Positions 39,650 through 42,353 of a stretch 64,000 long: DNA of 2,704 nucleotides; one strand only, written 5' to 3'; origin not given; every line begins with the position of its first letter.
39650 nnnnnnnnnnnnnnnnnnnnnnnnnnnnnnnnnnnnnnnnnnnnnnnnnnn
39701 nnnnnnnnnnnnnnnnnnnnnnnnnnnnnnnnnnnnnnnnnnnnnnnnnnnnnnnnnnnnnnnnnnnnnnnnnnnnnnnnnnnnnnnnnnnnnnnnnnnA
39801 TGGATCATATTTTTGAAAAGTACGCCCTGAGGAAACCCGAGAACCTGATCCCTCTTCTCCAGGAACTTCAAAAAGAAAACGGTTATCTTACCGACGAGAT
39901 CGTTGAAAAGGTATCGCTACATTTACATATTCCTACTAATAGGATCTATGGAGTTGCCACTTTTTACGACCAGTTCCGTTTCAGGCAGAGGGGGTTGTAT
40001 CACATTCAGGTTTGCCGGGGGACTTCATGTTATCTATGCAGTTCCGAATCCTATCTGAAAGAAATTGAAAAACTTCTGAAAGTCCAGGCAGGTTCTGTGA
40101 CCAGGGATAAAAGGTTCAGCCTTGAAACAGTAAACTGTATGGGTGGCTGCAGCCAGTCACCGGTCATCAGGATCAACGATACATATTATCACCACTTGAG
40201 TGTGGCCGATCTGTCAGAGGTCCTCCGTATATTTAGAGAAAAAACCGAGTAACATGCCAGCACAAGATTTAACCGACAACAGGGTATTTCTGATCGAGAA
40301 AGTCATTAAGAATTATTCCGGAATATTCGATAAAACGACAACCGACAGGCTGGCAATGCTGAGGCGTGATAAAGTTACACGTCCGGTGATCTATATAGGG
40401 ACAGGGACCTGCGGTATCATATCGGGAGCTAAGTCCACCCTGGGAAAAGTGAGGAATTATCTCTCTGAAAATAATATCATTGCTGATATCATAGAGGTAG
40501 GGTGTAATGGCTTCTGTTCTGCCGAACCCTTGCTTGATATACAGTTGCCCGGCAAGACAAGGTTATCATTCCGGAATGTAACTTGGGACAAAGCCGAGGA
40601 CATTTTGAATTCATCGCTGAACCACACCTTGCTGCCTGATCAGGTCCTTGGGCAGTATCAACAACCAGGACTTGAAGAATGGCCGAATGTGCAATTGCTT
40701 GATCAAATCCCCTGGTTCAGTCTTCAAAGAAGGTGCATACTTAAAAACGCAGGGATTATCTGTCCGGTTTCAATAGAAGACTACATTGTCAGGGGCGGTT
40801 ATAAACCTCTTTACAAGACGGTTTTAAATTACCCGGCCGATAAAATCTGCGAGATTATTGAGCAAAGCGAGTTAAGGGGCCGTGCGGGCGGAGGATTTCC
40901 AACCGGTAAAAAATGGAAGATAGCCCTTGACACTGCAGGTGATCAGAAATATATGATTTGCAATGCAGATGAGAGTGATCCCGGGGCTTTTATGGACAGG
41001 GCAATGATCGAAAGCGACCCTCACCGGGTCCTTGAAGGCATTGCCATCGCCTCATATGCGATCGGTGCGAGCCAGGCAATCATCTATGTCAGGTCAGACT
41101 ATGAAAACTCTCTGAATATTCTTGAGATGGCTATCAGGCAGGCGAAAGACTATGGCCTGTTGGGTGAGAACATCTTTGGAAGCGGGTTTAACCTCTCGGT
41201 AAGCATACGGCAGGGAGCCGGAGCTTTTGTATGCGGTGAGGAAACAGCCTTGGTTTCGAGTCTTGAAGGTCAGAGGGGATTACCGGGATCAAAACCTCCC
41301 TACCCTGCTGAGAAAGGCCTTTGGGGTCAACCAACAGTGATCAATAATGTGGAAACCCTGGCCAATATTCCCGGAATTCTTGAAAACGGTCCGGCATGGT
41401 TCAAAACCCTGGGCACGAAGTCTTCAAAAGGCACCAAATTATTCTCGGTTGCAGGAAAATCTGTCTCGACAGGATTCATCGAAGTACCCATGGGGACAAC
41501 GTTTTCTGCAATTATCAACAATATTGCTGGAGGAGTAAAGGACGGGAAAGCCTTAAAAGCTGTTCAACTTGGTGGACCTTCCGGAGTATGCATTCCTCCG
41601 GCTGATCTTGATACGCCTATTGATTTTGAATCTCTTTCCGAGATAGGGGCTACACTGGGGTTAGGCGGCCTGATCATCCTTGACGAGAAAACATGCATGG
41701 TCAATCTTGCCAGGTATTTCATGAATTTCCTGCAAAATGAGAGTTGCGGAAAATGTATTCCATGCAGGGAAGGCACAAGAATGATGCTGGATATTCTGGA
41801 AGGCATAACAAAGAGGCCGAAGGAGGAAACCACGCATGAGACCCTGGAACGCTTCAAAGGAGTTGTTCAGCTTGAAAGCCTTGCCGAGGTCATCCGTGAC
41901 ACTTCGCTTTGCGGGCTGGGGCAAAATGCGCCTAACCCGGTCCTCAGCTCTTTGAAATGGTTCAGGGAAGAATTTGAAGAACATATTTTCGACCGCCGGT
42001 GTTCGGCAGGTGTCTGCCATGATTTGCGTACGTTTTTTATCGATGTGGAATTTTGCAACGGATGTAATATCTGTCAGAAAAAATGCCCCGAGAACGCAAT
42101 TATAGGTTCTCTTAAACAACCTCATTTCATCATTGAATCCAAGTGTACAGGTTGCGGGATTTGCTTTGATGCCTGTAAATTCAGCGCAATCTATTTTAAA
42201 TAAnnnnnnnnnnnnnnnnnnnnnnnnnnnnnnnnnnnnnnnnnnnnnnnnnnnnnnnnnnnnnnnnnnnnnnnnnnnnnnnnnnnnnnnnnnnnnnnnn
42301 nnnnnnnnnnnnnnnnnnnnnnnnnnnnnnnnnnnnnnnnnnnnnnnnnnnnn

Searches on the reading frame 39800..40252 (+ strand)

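Call 79: search_protein_families(library=pfam, proteins=[window:39800-40252:+], max_evalue=0.000001)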
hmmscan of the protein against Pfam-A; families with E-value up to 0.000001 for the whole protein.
window:39800-40252:+ (150 aa): 1 family
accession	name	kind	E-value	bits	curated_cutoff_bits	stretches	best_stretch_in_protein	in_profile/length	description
PF01257.25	2Fe-2S_thioredx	-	1.7e-45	154.9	24.8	1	2-143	2-142/145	Thioredoxin-like [2Fe-2S] ferredoxin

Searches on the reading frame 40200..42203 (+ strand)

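Call 44: search_protein_families(library=pfam, proteins=[window:40200-42203:+], max_evalue=0.00001)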
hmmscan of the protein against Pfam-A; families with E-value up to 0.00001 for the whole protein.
window:40200-42203:+ (667 aa): 8 families
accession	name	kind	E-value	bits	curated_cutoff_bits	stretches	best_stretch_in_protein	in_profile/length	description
PF01512.22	Complex1_51K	-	1.7e-44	151.7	31.2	1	220-391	1-149/150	Nuo51 FMN-binding domain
PF10589.14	NADH_4Fe-4S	-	6.4e-28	96.9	23.5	1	503-595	2-85/85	NADH-ubiquinone oxidoreductase-F iron-sulfur binding region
PF00037.32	Fer4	-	6.8e-11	41.9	21.1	1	644-665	3-24/24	4Fe-4S binding domain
PF13187.11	Fer4_9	-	1.3e-07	31.9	27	1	619-662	2-50/52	4Fe-4S dicluster domain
PF14697.11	Fer4_21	-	4.1e-07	30.5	35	1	613-660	2-52/59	4Fe-4S dicluster domain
PF12797.12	Fer4_2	-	9.4e-07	28.8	24.5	0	642-660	3-21/22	4Fe-4S binding domain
PF12837.12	Fer4_6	-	9.7e-07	28.9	25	0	645-664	5-24/24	4Fe-4S binding domain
PF13237.11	Fer4_10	-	3.2e-06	27.4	25.5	1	614-659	4-52/53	4Fe-4S dicluster domain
